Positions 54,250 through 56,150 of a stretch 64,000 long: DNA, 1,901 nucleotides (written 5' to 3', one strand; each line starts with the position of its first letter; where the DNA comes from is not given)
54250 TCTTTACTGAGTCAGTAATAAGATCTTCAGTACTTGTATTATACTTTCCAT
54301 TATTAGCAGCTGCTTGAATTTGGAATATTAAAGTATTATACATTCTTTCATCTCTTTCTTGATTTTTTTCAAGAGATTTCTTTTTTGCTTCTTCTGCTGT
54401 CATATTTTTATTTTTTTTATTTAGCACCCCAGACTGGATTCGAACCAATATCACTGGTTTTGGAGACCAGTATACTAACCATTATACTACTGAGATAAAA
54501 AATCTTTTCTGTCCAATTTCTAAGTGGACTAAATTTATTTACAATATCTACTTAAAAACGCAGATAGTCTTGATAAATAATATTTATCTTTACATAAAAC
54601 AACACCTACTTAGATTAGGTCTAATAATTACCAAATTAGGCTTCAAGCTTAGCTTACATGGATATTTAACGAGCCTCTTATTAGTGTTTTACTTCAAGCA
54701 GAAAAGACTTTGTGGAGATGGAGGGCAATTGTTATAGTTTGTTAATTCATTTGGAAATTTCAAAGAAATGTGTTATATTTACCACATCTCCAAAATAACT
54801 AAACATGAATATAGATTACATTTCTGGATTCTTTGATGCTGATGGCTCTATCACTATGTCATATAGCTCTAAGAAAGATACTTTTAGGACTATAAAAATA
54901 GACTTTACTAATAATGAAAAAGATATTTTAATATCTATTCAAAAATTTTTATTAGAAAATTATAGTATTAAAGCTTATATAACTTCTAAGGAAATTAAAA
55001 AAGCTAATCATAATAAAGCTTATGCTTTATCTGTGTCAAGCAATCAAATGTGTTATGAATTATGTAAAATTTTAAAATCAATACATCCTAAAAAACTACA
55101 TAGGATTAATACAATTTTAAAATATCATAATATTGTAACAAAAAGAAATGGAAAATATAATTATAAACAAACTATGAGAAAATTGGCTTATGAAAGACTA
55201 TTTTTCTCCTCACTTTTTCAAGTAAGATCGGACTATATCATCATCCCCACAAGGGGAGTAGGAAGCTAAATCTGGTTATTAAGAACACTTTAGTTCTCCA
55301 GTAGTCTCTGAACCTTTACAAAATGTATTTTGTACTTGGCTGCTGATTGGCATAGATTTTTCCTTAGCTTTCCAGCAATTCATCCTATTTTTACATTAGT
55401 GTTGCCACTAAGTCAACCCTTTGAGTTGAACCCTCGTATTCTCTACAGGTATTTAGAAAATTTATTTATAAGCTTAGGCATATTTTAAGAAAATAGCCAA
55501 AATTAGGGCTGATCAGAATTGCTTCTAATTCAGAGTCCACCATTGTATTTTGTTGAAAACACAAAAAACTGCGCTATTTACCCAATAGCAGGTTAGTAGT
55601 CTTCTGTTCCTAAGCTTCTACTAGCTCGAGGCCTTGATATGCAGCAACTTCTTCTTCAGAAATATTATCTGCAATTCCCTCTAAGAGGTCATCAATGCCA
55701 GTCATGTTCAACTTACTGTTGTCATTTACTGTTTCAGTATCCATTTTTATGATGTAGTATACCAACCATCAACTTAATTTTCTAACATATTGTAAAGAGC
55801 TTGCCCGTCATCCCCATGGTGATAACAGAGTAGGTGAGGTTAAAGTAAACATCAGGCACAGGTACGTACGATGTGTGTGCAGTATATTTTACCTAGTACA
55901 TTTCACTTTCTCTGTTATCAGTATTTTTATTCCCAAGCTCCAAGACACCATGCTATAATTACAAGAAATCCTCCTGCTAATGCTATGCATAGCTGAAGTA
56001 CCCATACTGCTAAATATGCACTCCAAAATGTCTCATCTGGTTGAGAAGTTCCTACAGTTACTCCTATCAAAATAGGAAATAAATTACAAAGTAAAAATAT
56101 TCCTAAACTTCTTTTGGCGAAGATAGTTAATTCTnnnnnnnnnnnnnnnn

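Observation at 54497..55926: Group I intron catalytic core on the - strand overlapping, in antisense, the 3' end of a + strand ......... homing endonuclease gene, with no recognisable host gene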

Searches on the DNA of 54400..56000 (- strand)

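Call 5: search_rna_families(source=window, start=54400, end=56000, threshold=evalue, max_evalue=10, show_alignments=4)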
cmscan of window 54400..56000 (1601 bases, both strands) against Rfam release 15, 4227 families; matches with E-value up to 10: 9.
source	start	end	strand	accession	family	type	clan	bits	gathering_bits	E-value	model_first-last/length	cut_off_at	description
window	55209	55435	-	RF00028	Intron_gpI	Intron;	-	88.1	50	9.5e-23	1-253/253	no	Group I catalytic intron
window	54425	54496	-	RF00005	tRNA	Gene; tRNA;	CL00001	59.5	29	5.9e-12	1-71/71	no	tRNA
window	54972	55020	-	RF00187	SNORD102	Gene; snRNA; snoRNA; CD-box;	-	26.9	47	0.13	1-72/72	no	Small nucleolar RNA SNORD102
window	55183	55249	-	RF01600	snoR25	Gene; snRNA; snoRNA; CD-box;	-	23.7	50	0.9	1-70/70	no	small nucleolar RNA snoR25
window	55619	55703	-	RF00152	SNORD79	Gene; snRNA; snoRNA; CD-box;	CL00069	19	47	7.8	1-83/83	no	Small nucleolar RNA SNORD79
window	55203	55248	-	RF01310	sR7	Gene; snRNA; snoRNA; CD-box;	-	14.6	37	2.4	1-57/57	no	Small nucleolar RNA sR7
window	55377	55437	+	RF02631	Hrs13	Gene; sRNA;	-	13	52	6.4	1-82/82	no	Hfq-regulated sRNA 13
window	55186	55248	-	RF01129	sR44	Gene; snRNA; snoRNA; CD-box;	-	11.9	45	7.7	1-55/55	no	Small nucleolar RNA sR44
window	55593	55747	-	RF01849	alpha_tmRNA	Gene;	CL00001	9.7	50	2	1-355/355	no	Alphaproteobacteria transfer-messenger RNA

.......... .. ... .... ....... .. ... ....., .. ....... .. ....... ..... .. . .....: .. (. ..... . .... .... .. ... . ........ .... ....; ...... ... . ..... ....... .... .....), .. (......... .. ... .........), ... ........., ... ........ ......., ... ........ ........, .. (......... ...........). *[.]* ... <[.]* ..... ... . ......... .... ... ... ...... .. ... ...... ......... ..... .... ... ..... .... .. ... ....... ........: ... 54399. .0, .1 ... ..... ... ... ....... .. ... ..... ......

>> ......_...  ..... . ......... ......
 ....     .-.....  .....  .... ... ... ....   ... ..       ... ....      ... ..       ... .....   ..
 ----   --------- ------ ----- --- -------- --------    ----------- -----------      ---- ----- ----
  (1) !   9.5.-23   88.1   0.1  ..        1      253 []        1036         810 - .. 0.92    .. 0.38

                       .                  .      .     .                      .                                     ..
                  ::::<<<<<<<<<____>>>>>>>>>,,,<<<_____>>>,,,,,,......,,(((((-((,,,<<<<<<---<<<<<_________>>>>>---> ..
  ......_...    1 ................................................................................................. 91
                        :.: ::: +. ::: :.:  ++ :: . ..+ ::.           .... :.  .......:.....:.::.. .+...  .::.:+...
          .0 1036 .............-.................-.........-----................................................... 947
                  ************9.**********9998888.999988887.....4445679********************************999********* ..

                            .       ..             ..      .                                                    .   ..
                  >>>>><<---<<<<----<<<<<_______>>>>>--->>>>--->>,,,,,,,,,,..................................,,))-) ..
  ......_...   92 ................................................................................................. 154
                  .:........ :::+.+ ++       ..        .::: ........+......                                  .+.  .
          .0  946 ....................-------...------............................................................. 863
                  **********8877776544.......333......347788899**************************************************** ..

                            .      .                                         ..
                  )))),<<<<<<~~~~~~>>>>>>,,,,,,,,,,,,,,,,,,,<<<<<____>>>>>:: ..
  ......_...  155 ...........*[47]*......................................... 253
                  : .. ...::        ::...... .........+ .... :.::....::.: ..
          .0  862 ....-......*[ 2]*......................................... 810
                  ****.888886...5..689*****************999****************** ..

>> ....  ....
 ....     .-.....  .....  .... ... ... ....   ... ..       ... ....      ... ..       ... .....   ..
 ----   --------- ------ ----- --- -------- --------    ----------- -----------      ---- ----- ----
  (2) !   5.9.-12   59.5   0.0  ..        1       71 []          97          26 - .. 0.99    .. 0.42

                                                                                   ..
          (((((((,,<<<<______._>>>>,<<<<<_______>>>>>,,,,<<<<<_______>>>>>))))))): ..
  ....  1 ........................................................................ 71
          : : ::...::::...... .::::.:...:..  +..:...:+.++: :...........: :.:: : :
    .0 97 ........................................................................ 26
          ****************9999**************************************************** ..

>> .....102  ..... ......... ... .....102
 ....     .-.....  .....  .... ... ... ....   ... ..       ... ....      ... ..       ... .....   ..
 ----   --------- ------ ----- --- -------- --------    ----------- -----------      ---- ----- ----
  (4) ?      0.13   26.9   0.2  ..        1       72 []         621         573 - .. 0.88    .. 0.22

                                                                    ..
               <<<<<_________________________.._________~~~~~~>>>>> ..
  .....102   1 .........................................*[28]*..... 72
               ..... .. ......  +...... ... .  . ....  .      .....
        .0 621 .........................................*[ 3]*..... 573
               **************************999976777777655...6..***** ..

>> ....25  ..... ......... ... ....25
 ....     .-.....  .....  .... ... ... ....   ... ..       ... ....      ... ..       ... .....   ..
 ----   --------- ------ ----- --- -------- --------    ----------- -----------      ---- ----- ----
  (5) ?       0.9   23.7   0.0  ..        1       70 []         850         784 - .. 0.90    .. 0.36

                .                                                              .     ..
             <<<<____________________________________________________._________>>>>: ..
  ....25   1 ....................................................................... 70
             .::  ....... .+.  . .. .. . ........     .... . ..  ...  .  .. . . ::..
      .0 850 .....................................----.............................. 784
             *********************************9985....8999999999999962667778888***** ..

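Call 9: search_dna_similar(query=window:54400-56000:-, collection=phages, mode=distant, max_rows=30)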
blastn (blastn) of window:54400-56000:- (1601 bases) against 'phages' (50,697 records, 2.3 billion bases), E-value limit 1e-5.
Records with a match: 53; places in all: 53; records where one place covers at least 80% of the query: 0.
Best place of each record, by identity: 90-95% 8; 80-90% 23; 60-80% 22.
By first word of the organism name: Enterococcus 20; uncultured 13; Synechococcus 6; Pseudoalteromonas 4; Escherichia 4; Vibrio 2; Pseudomonas 2; Cyanophage 1; Bacteriophage 1.
By host as written in the record: - 17; Enterococcus faecalis ATCC 29212 10; Enterococcus faecalis 3; Enterococcus faecalis DA653 3; Pseudoalteromonas sp. 2; Synechococcus sp. SynWH7803 2; Synechococcus sp. KCZYC6 2; Pseudoalteromonas sp. YD6 2; and 8 more.
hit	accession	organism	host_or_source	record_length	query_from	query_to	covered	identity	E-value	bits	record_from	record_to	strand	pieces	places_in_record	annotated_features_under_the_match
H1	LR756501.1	uncultured phage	metagenomic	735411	594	770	11%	75.7%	2e-24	121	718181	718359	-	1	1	record has no annotation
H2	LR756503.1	uncultured phage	metagenomic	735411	594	770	11%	75.7%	2e-24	121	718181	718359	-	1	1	record has no annotation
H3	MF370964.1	Pseudoalteromonas phage J2-1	Pseudoalteromonas sp.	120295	589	773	12%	69.8%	4e-8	67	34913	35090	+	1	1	none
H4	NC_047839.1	Pseudoalteromonas phage J2-1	Pseudoalteromonas sp.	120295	589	773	12%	69.8%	4e-8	67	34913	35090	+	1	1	none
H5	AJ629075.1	Cyanophage S-RSM88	Synechococcus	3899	611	775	10%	70.3%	7e-12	79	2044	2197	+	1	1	psbA: D1 protein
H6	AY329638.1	Synechococcus phage S-PM2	-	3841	611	775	10%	70.3%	7e-12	79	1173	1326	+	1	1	psbA: PsbA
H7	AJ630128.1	Synechococcus phage S-PM2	Synechococcus sp. SynWH7803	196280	611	775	10%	70.3%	7e-12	79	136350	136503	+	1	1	PsbA: photosystem II D1 protein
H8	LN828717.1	Synechococcus phage S-PM2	-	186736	611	775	10%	70.3%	7e-12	79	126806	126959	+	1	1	PsbA: photosystem II D1 protein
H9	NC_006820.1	Synechococcus phage S-PM2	Synechococcus sp. SynWH7803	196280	611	775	10%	70.3%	7e-12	79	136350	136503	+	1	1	PsbA: photosystem II D1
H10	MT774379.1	uncultured phage cr118_1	human feces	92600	569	729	10%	69.3%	7e-12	80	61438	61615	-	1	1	none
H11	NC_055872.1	uncultured phage cr118_1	human feces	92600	569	729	10%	69.3%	7e-12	80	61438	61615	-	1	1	none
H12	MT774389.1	uncultured phage cr116_1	human feces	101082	611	737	8%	85.8%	4e-33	149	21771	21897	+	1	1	endonuclease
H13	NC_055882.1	uncultured phage cr116_1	human feces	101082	611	737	8%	85.8%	4e-33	149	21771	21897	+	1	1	endonuclease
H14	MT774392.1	uncultured phage cr128_1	human feces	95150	648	786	9%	70.9%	1e-8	68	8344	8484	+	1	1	hypothetical protein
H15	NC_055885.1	uncultured phage cr128_1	human feces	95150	648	786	9%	70.9%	1e-8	68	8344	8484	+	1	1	endonuclease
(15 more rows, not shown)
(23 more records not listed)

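Call 27: search_rna_families(sources=[L003, L004, L005, L006, L007, L008, L009], threshold=gathering)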
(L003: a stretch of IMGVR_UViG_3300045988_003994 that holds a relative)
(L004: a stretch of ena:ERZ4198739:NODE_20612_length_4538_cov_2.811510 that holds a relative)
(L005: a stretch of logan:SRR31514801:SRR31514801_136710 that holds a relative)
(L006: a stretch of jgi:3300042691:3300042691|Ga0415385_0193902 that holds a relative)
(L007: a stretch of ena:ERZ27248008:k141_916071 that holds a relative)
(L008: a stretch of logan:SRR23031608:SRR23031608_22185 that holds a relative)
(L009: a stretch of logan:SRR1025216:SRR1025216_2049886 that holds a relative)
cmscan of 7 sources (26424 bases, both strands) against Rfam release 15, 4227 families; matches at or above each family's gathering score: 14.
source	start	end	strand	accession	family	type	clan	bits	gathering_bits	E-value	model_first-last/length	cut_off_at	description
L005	2905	3138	-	RF00028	Intron_gpI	Intron;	-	96.8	50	3.8e-24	1-253/253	no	Group I catalytic intron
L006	629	862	-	RF00028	Intron_gpI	Intron;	-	96.8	50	3.8e-24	1-253/253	no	Group I catalytic intron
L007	502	735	-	RF00028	Intron_gpI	Intron;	-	96.8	50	3.8e-24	1-253/253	no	Group I catalytic intron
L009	2905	3131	-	RF00028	Intron_gpI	Intron;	-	88.1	50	1.6e-21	1-253/253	no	Group I catalytic intron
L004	2134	2206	-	RF00005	tRNA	Gene; tRNA;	CL00001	67.9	29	4.9e-13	1-71/71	no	tRNA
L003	2128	2199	-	RF00005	tRNA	Gene; tRNA;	CL00001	65.4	29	2.3e-12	1-71/71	no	tRNA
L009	2121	2192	-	RF00005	tRNA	Gene; tRNA;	CL00001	59.5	29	9.8e-11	1-71/71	no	tRNA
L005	74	159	-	RF00005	tRNA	Gene; tRNA;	CL00001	57.8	29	2.9e-10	1-71/71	no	tRNA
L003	2310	2371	-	RF00005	tRNA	Gene; tRNA;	CL00001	54.8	29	1.9e-09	6-65/71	no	tRNA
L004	1144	1215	-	RF00005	tRNA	Gene; tRNA;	CL00001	54.4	29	2.5e-09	1-71/71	no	tRNA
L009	268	337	-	RF00005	tRNA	Gene; tRNA;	CL00001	52.8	29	6.9e-09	1-71/71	no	tRNA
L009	168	254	-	RF00005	tRNA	Gene; tRNA;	CL00001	51.7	29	1.4e-08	1-71/71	no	tRNA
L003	1896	1979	-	RF00005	tRNA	Gene; tRNA;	CL00001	47.4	29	2.1e-07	1-71/71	no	tRNA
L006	4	114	-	RF00005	tRNA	Gene; tRNA;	CL00001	39.4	29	3.5e-05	1-71/71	no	tRNA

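Call 55: search_rna_families(sources=[L020, L022, L003, L008, L012, L011], threshold=gathering)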
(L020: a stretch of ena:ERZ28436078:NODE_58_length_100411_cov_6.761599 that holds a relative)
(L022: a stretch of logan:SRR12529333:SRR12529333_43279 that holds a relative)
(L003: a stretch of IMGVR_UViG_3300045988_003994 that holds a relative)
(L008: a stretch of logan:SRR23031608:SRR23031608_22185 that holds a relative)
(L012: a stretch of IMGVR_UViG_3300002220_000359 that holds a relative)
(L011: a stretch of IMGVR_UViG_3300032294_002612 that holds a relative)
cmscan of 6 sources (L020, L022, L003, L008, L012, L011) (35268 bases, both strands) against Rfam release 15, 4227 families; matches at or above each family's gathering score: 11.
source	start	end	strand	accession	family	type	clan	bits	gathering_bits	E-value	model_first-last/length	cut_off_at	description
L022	2908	3122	-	RF00028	Intron_gpI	Intron;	-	100.9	50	3.1e-25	1-253/253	no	Group I catalytic intron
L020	2905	3130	-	RF00028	Intron_gpI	Intron;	-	99.6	50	7.5e-25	1-253/253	no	Group I catalytic intron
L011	2158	2580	+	RF00023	tmRNA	Gene;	CL00001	85.4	47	6e-32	1-374/374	no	transfer-messenger RNA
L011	2569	2803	+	RF00028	Intron_gpI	Intron;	-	83.3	50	5.8e-20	1-253/253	no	Group I catalytic intron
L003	2128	2199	-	RF00005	tRNA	Gene; tRNA;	CL00001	65.4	29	3.1e-12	1-71/71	no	tRNA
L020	5138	5211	-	RF00005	tRNA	Gene; tRNA;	CL00001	62.7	29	1.7e-11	1-71/71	no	tRNA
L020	424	497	-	RF00005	tRNA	Gene; tRNA;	CL00001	59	29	1.8e-10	1-71/71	no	tRNA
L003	2310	2371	-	RF00005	tRNA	Gene; tRNA;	CL00001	54.8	29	2.6e-09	6-65/71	no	tRNA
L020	3591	3661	-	RF00005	tRNA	Gene; tRNA;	CL00001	52.4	29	1.2e-08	1-71/71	no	tRNA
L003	1896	1979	-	RF00005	tRNA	Gene; tRNA;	CL00001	47.4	29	2.8e-07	1-71/71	no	tRNA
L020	240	370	-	RF00005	tRNA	Gene; tRNA;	CL00001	46.6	29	4.8e-07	1-71/71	no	tRNA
